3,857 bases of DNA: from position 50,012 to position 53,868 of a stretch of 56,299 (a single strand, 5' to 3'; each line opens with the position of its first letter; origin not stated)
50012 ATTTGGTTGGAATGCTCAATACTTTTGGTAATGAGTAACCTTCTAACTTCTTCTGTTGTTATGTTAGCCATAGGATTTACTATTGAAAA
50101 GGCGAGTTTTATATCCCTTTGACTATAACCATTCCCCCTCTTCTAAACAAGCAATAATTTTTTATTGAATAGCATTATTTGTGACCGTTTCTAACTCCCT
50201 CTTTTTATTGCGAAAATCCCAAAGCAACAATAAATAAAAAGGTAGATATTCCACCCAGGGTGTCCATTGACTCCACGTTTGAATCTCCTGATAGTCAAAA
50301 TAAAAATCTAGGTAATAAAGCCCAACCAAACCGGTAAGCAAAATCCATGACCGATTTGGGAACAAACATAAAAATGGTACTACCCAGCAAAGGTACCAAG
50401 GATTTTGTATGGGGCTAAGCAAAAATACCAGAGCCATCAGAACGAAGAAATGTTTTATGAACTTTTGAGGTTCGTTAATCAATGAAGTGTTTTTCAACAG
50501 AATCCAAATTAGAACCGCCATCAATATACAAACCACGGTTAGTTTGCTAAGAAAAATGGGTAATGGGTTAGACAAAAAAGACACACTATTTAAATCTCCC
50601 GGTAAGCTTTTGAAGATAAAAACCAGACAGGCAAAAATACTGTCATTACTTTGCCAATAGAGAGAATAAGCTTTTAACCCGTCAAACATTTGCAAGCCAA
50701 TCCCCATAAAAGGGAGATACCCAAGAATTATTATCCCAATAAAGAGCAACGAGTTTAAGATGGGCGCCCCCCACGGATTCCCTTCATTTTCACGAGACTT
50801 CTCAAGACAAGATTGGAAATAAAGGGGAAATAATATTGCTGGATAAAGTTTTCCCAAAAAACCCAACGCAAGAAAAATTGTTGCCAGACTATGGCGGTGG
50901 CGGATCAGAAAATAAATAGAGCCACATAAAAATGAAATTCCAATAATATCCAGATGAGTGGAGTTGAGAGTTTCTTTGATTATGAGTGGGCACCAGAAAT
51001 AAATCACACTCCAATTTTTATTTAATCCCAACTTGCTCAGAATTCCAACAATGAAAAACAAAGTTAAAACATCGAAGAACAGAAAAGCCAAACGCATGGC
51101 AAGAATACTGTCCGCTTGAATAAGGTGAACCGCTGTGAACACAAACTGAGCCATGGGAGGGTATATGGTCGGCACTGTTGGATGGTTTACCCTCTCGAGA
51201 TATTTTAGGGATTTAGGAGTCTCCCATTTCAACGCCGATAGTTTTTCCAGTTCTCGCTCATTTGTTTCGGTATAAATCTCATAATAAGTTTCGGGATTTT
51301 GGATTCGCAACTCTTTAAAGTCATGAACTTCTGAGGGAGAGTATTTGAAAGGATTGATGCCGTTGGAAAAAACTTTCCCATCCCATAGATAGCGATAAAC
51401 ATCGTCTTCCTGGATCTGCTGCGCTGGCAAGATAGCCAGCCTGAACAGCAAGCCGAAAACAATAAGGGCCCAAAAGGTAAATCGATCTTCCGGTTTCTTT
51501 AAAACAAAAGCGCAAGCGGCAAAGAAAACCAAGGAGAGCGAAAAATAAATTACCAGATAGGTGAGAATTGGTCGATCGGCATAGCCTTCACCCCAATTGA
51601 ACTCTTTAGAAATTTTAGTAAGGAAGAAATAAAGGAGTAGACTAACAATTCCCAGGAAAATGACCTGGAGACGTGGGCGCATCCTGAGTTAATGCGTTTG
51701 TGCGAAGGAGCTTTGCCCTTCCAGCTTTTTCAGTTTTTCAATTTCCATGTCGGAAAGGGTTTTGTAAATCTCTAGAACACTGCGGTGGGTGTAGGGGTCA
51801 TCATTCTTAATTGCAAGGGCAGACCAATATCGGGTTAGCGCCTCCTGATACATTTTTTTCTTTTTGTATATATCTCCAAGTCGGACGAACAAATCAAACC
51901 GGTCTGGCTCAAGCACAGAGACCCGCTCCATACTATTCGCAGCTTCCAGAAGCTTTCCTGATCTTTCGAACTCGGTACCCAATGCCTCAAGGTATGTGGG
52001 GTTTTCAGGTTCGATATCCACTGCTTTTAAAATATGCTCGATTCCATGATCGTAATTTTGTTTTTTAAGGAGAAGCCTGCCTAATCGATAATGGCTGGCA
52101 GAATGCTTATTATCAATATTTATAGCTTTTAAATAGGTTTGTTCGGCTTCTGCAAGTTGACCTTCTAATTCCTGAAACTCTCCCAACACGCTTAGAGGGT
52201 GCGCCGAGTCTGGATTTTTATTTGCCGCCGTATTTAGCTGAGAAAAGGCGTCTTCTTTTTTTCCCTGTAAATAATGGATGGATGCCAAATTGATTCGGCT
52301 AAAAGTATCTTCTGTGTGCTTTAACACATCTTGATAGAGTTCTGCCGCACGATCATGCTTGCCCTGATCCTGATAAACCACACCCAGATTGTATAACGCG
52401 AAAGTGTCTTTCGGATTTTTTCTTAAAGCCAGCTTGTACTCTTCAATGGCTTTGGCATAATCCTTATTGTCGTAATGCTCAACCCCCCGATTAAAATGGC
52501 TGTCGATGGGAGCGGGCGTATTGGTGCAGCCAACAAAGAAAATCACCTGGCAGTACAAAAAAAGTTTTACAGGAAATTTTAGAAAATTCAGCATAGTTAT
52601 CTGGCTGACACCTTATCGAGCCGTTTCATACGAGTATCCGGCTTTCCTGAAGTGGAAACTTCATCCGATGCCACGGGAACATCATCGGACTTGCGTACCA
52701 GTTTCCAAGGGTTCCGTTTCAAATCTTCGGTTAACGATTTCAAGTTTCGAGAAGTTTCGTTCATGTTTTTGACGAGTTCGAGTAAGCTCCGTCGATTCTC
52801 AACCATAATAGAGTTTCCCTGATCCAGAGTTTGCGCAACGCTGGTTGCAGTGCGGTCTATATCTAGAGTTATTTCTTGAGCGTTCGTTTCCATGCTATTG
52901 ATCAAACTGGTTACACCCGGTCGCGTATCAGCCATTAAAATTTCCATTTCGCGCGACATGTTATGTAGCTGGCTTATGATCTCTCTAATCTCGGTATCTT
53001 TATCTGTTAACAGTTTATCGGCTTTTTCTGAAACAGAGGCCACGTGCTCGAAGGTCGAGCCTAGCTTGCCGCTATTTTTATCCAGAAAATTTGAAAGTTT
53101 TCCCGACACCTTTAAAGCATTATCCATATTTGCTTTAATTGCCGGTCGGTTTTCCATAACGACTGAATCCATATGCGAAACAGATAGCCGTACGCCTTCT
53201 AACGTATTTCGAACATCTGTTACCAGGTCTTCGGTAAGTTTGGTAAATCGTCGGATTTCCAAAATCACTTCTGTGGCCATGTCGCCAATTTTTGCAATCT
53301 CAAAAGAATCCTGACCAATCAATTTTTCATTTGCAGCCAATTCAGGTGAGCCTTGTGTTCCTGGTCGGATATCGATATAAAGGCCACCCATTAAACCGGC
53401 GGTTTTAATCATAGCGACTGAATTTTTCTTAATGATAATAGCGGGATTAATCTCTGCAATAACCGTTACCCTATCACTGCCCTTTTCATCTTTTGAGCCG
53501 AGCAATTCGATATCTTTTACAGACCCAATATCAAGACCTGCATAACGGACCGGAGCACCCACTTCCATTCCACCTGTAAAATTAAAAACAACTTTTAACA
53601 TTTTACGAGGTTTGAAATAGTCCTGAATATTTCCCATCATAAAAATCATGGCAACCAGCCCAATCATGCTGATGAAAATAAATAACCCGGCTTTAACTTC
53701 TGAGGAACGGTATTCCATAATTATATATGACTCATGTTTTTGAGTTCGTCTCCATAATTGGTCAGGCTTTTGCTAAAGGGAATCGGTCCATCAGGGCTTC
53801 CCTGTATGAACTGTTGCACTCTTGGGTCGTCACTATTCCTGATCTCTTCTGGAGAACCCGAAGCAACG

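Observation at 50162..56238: Partner-switching kinase/STAS pair built into an Mla lipid-transport operon that continues into a TPR lipoprotein and a GT-C membrane protein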

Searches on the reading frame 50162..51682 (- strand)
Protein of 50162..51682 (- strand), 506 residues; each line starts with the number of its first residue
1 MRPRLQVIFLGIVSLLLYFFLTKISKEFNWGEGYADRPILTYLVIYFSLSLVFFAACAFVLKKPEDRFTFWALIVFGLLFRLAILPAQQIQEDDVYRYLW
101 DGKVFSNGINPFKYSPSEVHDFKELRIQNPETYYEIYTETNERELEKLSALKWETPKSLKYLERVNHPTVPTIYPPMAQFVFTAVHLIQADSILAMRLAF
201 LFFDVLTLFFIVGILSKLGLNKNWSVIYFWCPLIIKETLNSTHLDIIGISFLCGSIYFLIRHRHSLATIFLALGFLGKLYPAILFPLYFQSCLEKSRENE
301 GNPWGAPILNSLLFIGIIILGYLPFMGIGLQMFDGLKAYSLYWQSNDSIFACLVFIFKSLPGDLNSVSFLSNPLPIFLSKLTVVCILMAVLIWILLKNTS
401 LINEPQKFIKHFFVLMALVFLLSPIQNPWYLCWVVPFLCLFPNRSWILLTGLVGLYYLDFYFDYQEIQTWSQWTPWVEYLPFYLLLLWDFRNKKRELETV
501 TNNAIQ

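Call 3: search_protein_families(library=pfam, proteins=[window:50162-51682:-], max_evalue=0.01)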
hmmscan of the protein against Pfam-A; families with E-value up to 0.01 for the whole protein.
window:50162-51682:- (506 aa): 0 families

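Call 4: search_protein_families(library=ncbifam, proteins=[window:50162-51682:-], max_evalue=0.01)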
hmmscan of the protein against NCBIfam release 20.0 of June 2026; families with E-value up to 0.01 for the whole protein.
window:50162-51682:- (506 aa): 0 families

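Call 41: search_solved_structures(query=A2, max_evalue=10, show_alignments=1)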
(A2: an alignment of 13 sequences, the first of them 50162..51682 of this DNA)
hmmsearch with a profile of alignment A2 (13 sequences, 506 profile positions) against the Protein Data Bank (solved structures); distinct sequences matched with E-value up to 10: 4.
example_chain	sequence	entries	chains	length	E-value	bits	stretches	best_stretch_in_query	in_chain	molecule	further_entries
8ole_X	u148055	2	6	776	1.7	10.4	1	89-130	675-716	Outer capsid protein VP4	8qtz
8ygu_A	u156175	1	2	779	1.8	10.4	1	89-130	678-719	Outer capsid protein VP4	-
2pxy_D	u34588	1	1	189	2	10.2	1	122-171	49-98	H-2 class II histocompatibility antigen, A-U beta chain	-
1k2d_B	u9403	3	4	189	2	10.2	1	122-171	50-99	H-2 class II histocompatibility antigen, A-U beta chain | H-2 class II histocompatibility antigen, A-U beta chain precursor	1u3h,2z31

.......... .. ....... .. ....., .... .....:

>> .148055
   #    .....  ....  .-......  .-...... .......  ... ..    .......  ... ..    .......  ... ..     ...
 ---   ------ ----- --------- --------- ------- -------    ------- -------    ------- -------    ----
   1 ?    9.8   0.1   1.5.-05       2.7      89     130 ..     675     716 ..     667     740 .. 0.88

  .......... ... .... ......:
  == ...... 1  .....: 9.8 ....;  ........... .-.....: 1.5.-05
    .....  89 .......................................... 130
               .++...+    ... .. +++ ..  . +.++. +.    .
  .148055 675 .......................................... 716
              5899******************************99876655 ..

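Call 42: search_protein_families(library=pfam, alignment_id=A2, max_evalue=1)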
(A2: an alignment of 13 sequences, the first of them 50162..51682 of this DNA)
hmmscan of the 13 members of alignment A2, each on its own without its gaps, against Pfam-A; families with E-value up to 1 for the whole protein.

A. member 1, window:50162-51682:- (506 aa): 1 family
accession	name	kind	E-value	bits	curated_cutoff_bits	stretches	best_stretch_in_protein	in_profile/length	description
PF14145.11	YrhK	-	0.086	13.1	26.1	1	246-270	13-38/58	YrhK-like protein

B. families by the number of members that match (of 13 scanned): 5 families
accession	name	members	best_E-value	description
PF14145.11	YrhK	4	0.027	YrhK-like protein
PF09594.16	GT87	3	4.1e-08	Glycosyltransferase family 87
PF00622.36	SPRY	3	0.099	SPRY domain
PF06728.19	PIG-U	1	3.8e-05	GPI transamidase subunit PIG-U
PF11293.13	DUF3094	1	0.56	Protein of unknown function (DUF3094)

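Call 94: predict_structure(protein=window:50162-51682:-)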
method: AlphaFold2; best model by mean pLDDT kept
length: 506 residues; sequences in the alignment: 1
mean_pLDDT: 44.1   pTM: 0.26
mean pLDDT of the five models: 44.1, 43.5, 40.9, 40.6, 40.3
residues with pLDDT >= 90: 0; 70-90: 0; 50-70: 84; < 50: 422
segments of 3 or more residues with pLDDT < 50: 27-36, 38-40, 81-212, 217-297, 303-390, 393-406, 408-410, 416-445, 458-460, 462-489, 491-493, 496-506
pLDDT, mean of each block of 10 residues (from residue 1): 58 63 52 46 53 54 52 52 42 38 38 39 38 38 40 34 32 33 37 44 48 49 44 41 41 45 43 42 41 47 47 44 41 39 39 39 36 39 46 48 48 50 45 45 47 49 45 44 45 47 37
secondary structure, 60 per line:
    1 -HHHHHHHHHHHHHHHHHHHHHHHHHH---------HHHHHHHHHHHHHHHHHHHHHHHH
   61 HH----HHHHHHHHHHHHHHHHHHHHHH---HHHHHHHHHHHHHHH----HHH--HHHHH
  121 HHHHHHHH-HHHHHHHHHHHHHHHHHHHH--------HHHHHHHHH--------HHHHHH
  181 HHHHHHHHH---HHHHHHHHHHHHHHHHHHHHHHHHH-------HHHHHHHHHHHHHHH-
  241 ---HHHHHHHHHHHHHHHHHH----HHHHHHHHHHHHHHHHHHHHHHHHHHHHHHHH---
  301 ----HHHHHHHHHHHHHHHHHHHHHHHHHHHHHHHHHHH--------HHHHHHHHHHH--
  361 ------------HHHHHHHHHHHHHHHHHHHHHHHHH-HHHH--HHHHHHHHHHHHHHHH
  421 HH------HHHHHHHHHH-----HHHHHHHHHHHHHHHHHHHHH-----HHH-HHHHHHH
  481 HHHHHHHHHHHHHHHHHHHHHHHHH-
elements in order: H2-27 H37-62 H67-88 H92-106 H116-128 H130-149 H158-166 H175-189 H193-217 H225-239 H244-261 H266-297 H305-339 H348-358 H373-397 H399-402 H405-422 H429-438 H444-464 H474-505

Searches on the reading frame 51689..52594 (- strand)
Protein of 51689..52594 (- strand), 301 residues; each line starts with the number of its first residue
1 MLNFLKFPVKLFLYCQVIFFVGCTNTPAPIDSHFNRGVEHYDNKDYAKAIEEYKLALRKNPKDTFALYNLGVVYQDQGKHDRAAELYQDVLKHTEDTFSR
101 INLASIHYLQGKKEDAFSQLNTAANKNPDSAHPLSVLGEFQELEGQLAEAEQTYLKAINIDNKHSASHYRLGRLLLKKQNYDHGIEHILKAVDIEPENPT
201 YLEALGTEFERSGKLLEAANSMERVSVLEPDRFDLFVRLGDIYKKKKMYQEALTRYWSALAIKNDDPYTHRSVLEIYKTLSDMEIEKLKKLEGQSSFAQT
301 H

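Call 3: search_protein_families(library=pfam, proteins=[window:51689-52594:-], max_evalue=0.01)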
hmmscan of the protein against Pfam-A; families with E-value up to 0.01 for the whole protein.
window:51689-52594:- (301 aa): 29 families (the best 25 are shown)
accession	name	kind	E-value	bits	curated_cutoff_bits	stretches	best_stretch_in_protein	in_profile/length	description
PF07719.23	TPR_2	-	9.7e-35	116.3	27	3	32-63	3-34/34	Tetratricopeptide repeat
PF00515.34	TPR_1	-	2.5e-28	97.2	27.8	3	31-63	2-34/34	Tetratricopeptide repeat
PF13414.12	TPR_11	-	6e-25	87.1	26.8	3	39-78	3-42/42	TPR repeat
PF13431.12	TPR_17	-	1.1e-23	81.9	24.4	2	53-83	2-32/34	Tetratricopeptide repeat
PF13181.12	TPR_8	-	5e-23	79.7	25.7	2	167-198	3-34/34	Tetratricopeptide repeat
PF13432.12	TPR_16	-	1.7e-21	76.7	32.7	2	35-91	2-58/65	Tetratricopeptide repeat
PF14559.12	TPR_19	-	1.1e-20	74.1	25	3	42-100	3-60/68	Tetratricopeptide repeat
PF13424.12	TPR_12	-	7.3e-19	68.2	30.1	2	65-123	3-71/77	Tetratricopeptide repeat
PF13428.12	TPR_14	-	3e-17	61.8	23.5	1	40-71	11-42/44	Tetratricopeptide repeat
PF13176.12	TPR_7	-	1.4e-15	56.4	27.9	1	66-97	1-32/36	Tetratricopeptide repeat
PF13174.12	TPR_6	-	3.5e-12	46.6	26.3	1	66-92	2-28/33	Tetratricopeptide repeat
PF12895.13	ANAPC3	-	3.5e-09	37.3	27.2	2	42-121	1-80/82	Anaphase-promoting complex, cyclosome, subunit 3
PF13374.12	TPR_10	-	1.2e-08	35.1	27.5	1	67-92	5-30/42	Tetratricopeptide repeat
PF25063.1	ARM_TT21_C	-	1.9e-08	34.9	35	1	45-199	36-198/209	Tetratricopeptide repeat protein 21 C-terminal ARM domain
PF24575.1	TPR_Slam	-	2.7e-08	34.6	35.2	0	67-119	50-103/104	Surface lipoprotein assembly modifier, N-terminal TPR repeats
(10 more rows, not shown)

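Call 4: search_protein_families(library=ncbifam, proteins=[window:51689-52594:-], max_evalue=0.01)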
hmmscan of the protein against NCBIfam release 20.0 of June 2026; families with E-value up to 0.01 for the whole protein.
window:51689-52594:- (301 aa): 37 families (the best 25 are shown)
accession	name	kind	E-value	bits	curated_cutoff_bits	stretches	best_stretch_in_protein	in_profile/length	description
TIGR02917.1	PEP_TPR_lipo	equivalog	1.5e-26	92.6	312.2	2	82-265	483-667/899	XrtA/PEP-CTERM system TPR-repeat protein PrsT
NF040959.1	MamA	equivalog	4.9e-25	88.2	200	3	35-172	42-180/204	magnetosome protein MamA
TIGR02521.1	type_IV_pilW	equivalog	2.2e-21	76.5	154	2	99-256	33-192/234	type IV pilus biogenesis/stability protein PilW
NF033758.1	gliding_GltE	equivalog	6.5e-19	68.2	225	2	33-256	89-313/411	adventurous gliding motility TPR repeat lipoprotein GltE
NF047371.1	FlcA_CTERM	equivalog_domain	3e-17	62.3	300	2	144-224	452-532/646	periplasmic flagellar collar protein FlcA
TIGR02552.1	LcrH_SycD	equivalog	2.2e-16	59.8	104.8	3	211-278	30-97/136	SycD/LcrH family type III secretion system chaperone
NF053607.1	CHU_0125_OmpA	equivalog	1.9e-14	53.1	620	2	11-96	7-85/639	CHU_0125 family OmpA-like outer membrane integrity protein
NF033762.1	social_mot_Tgl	equivalog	3.8e-14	52.6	225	2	42-152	78-191/252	social motility TPR repeat lipoprotein Tgl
NF002725.1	PRK02603.1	equivalog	2.2e-13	50.6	143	2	35-122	40-131/173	photosystem I assembly protein Ycf3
TIGR02795.1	tol_pal_ybgF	equivalog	2.8e-12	47.3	90.1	1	31-92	40-104/119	tol-pal system protein YbgF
NF033920.0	C39_PA2778_fam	equivalog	1.6e-10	40.8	150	2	31-92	191-252/255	PA2778 family cysteine peptidase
TIGR00540.1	TPR_hemY_coli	hypoth_equivalog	2e-10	40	142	1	43-117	305-379/385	heme biosynthesis-associated TPR protein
NF047558.1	TPR_END_plus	domain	1.7e-08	34.3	32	0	102-129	4-31/56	TPR end-of-group domain-containing protein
NF008520.0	PRK11447.1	equivalog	2.9e-08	32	858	1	36-98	275-337/1157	cellulose synthase complex outer membrane protein BcsC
NF008757.0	PRK11788.1-5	equivalog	3.2e-08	33.1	363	1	164-282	34-156/388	lipopolysaccharide assembly protein LapB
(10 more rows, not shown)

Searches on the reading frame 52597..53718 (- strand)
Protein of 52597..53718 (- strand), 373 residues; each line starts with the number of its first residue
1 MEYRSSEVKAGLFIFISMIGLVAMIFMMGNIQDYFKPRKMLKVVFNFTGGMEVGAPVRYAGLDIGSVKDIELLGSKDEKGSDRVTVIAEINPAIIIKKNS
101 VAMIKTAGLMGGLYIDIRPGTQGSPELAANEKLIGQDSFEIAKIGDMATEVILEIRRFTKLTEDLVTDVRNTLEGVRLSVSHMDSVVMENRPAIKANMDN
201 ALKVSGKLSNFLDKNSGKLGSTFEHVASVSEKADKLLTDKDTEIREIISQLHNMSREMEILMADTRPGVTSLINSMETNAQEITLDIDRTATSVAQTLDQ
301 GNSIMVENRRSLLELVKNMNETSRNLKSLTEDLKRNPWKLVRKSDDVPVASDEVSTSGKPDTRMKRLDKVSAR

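Call 3: search_protein_families(library=pfam, proteins=[window:52597-53718:-], max_evalue=0.01)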
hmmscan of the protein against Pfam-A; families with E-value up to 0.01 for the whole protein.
window:52597-53718:- (373 aa): 3 families
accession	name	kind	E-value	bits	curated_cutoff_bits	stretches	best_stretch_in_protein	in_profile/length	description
PF02470.25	MlaD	-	2.8e-17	63.2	25.1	1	41-120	5-81/81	MlaD protein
PF11887.13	Mce4_CUP1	-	0.00026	21.1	32.6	0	155-258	87-182/222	Cholesterol uptake porter CUP1 of Mce4, putative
PF05010.19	TACC_C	-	0.0066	16.6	29.9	0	230-335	10-117/201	Transforming acidic coiled-coil-containing protein (TACC), C-terminal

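Call 4: search_protein_families(library=ncbifam, proteins=[window:52597-53718:-], max_evalue=0.01)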
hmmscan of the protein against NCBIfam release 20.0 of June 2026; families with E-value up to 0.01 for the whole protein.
window:52597-53718:- (373 aa): 5 families
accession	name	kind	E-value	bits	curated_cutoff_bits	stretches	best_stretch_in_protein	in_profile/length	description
TIGR00996.1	Mtu_fam_mce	paralog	8.5e-21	74.4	140.5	1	11-281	3-269/291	MCE family protein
TIGR04430.1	OM_asym_MlaD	equivalog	1e-18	67.6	135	1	4-130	3-124/146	outer membrane lipid asymmetry maintenance protein MlaD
NF008070.2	PRK10807.1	equivalog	9.1e-06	24.6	525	0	49-100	291-345/542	intermembrane transport protein PqiB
NF058645.1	MCPCtpMPsAe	equivalog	0.00021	20.2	900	1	192-334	234-386/558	methyl-accepting chemotaxis protein CtpM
NF047463.1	CllEntPrLepto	equivalog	0.0018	17.8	400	0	14-253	12-232/250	mammalian cell entry protein Mce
